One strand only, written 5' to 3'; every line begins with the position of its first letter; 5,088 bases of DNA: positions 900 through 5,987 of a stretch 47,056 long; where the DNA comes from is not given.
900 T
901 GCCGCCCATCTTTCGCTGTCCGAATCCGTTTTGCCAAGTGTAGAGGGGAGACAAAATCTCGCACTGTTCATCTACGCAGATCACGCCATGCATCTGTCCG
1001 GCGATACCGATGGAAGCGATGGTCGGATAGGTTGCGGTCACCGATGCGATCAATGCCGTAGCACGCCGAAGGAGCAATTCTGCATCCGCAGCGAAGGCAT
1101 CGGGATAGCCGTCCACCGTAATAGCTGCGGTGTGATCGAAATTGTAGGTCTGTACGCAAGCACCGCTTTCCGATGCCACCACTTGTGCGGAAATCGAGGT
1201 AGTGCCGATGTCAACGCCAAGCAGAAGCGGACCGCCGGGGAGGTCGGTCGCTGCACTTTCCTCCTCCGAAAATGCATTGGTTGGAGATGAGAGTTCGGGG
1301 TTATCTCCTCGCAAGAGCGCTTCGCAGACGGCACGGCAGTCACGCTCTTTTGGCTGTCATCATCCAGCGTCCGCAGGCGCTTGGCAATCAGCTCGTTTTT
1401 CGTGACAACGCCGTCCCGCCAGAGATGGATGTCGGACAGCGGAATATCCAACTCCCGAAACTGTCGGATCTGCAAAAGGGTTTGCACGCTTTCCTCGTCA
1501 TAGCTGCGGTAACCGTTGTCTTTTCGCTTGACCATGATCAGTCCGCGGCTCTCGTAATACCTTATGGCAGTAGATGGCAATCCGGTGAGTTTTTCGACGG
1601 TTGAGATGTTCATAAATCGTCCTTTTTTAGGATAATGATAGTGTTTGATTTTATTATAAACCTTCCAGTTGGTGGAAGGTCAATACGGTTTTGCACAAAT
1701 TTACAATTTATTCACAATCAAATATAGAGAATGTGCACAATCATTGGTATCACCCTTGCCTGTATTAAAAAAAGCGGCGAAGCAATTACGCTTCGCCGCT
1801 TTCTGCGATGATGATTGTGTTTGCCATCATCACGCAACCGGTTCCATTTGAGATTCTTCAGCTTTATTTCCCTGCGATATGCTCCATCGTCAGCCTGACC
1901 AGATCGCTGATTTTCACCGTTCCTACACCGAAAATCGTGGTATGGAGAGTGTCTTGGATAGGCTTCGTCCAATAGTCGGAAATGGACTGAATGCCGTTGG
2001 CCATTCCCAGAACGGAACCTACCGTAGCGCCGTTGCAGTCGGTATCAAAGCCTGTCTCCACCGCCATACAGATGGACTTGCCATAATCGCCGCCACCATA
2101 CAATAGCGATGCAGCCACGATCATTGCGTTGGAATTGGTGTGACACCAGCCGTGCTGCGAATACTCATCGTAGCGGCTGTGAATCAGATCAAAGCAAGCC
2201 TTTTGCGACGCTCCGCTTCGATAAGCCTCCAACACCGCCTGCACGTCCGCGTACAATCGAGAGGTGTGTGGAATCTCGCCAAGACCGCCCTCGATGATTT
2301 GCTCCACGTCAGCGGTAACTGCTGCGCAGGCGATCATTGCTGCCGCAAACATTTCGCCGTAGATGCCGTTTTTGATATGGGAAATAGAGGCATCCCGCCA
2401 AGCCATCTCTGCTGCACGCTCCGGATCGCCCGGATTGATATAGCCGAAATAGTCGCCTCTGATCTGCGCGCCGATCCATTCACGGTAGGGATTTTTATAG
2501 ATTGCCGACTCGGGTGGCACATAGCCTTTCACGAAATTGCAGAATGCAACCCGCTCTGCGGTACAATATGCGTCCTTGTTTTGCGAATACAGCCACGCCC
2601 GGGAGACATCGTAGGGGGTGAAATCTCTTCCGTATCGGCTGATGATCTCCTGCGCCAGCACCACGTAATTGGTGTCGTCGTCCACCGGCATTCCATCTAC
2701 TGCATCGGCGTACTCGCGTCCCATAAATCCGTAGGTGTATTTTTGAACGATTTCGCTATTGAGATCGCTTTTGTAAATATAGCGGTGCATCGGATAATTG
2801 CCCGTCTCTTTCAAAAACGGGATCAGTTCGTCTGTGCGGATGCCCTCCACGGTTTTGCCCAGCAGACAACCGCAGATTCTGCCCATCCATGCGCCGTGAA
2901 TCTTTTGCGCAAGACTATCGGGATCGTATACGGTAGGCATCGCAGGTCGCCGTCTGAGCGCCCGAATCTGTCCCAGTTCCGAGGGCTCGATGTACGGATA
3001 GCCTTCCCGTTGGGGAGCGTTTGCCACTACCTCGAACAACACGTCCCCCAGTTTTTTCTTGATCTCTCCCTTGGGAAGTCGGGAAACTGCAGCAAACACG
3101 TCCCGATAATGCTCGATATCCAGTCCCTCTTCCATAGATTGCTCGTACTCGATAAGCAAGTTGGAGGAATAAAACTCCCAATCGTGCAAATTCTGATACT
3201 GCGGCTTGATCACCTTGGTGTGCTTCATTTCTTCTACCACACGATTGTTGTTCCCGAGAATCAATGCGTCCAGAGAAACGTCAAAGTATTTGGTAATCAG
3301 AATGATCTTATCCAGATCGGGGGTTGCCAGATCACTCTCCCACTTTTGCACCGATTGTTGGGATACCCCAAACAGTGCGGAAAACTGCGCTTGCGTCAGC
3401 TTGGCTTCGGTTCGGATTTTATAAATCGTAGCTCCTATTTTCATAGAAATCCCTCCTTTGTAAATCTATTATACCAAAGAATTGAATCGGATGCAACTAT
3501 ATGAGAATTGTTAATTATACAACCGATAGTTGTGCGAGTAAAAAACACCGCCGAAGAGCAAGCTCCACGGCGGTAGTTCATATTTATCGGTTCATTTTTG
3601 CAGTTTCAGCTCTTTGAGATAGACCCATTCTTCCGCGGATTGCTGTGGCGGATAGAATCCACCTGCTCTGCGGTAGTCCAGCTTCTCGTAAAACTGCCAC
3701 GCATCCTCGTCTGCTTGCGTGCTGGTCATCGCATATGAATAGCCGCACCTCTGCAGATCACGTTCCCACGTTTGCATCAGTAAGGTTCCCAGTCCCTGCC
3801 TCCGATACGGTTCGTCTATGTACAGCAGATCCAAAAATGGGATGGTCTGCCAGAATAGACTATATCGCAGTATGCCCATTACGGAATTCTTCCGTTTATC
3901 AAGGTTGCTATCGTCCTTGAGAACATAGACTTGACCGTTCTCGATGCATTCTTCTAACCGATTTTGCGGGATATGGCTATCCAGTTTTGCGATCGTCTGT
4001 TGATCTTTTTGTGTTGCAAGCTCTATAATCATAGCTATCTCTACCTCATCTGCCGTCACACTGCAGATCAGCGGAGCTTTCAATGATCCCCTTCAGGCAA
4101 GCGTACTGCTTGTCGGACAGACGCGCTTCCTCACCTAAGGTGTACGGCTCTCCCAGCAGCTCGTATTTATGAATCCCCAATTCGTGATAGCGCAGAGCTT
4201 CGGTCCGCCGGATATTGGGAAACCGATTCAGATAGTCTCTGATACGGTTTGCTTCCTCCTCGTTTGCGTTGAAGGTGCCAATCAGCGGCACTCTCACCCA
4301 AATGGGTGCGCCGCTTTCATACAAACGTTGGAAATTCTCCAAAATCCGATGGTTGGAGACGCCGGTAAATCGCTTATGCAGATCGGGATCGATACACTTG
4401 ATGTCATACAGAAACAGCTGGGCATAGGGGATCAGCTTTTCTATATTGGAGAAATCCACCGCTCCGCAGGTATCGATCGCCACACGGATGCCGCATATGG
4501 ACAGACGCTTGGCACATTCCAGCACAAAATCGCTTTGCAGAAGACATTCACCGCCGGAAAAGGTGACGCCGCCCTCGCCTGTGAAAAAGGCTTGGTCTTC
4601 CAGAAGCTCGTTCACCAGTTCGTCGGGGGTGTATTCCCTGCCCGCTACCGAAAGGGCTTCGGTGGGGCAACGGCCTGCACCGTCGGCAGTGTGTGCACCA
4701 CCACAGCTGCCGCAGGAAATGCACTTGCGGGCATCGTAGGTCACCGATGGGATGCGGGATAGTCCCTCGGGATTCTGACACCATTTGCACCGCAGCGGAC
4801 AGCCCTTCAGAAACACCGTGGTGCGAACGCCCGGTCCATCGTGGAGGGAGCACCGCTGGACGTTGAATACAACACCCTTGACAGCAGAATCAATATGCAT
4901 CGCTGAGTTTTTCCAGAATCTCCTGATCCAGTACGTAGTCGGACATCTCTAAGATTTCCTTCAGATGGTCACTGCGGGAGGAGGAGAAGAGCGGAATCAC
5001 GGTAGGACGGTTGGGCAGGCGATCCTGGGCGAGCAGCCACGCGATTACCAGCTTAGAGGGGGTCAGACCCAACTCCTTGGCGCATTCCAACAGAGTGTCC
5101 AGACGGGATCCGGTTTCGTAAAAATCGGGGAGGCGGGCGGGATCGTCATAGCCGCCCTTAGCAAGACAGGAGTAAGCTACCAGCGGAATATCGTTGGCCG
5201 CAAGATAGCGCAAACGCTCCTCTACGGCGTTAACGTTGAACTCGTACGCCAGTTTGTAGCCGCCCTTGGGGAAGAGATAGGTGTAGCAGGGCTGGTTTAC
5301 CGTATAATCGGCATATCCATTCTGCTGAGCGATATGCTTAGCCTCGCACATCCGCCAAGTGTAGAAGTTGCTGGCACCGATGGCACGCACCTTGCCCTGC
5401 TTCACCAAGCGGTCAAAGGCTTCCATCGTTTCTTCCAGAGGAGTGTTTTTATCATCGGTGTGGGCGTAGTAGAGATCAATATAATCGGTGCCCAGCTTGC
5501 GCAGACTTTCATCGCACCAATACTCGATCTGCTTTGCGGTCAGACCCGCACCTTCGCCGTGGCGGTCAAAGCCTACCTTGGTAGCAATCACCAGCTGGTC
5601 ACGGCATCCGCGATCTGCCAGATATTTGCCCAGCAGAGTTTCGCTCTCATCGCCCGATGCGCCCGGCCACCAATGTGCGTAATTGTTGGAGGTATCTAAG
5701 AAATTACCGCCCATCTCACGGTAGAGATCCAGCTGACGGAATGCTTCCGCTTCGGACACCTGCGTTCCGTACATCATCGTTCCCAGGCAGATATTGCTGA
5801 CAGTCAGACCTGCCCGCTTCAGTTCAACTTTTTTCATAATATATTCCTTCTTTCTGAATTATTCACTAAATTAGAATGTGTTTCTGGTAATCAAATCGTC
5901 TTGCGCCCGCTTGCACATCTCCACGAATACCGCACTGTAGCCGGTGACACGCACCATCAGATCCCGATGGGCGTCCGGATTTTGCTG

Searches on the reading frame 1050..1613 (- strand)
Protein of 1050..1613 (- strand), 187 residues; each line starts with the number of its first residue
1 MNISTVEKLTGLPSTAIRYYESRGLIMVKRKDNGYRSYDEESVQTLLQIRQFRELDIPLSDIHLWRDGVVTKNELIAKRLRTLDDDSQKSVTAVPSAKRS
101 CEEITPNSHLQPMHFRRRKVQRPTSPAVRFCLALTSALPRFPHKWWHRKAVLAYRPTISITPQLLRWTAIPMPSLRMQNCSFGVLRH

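Call 25: search_protein_families(library=pfam, proteins=[window:1050-1613:-])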
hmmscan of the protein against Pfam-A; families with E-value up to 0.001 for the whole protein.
window:1050-1613:- (187 aa): 2 families
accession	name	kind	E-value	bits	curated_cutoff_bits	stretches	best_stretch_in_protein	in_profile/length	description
PF13411.12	MerR_1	-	1.3e-15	57.6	21.6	1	1-63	1-63/69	MerR HTH family regulatory protein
PF00376.29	MerR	-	2.9e-10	40.2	28.2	1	2-38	1-38/38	MerR family regulatory protein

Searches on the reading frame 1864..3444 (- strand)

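Call 25: search_protein_families(library=pfam, proteins=[window:1864-3444:-])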
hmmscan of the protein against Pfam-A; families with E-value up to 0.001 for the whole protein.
window:1864-3444:- (526 aa): 3 families
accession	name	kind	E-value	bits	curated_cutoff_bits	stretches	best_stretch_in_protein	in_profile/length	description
PF03747.19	ADP_ribosyl_GH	-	2.1e-47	162.6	26.2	1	184-489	1-285/287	ADP-ribosylglycohydrolase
PF01381.28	HTH_3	-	5.6e-13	49.2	23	1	7-61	1-55/55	Helix-turn-helix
PF12844.13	HTH_19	-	1.1e-05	25.6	30.2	1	4-66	1-63/64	Helix-turn-helix domain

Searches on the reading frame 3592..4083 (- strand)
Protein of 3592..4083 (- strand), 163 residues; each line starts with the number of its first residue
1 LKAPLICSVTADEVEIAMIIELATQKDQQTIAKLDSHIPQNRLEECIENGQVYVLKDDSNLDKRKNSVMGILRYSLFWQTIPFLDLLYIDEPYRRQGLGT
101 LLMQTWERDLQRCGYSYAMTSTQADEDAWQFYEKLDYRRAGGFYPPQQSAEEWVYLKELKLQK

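Call 25: search_protein_families(library=pfam, proteins=[window:3592-4083:-])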
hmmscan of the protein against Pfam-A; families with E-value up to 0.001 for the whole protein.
window:3592-4083:- (163 aa): 4 families
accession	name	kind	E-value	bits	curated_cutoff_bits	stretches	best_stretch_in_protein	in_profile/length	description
PF00583.31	Acetyltransf_1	-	4.8e-12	46.6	20.7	1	48-137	31-116/116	Acetyltransferase (GNAT) family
PF13508.13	Acetyltransf_7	-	7.9e-11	42.6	27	1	49-138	2-83/84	Acetyltransferase (GNAT) domain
PF13673.13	Acetyltransf_10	-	5.8e-10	39.7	23.6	1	26-140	5-110/128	Acetyltransferase (GNAT) domain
PF08445.16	FR47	-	5e-06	26.9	22.1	1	83-139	23-79/86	FR47-like protein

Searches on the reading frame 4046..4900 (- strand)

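Call 25: search_protein_families(library=pfam, proteins=[window:4046-4900:-])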
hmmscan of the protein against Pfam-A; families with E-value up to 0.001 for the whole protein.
window:4046-4900:- (284 aa): 2 families
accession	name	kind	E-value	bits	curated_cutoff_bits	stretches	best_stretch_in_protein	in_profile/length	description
PF04055.27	Radical_SAM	-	7.2e-19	69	29.5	1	30-216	3-161/166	Radical SAM superfamily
PF13353.11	Fer4_12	-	3e-10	41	22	1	21-134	2-78/137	4Fe-4S single cluster domain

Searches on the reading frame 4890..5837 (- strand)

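Call 25: search_protein_families(library=pfam, proteins=[window:4890-5837:-])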
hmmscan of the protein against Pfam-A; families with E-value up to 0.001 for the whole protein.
window:4890-5837:- (315 aa): 1 family
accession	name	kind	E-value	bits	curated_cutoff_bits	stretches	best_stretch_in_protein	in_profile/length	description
PF00248.27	Aldo_ket_red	-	5.2e-59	200.1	24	1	15-312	1-287/291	Aldo/keto reductase family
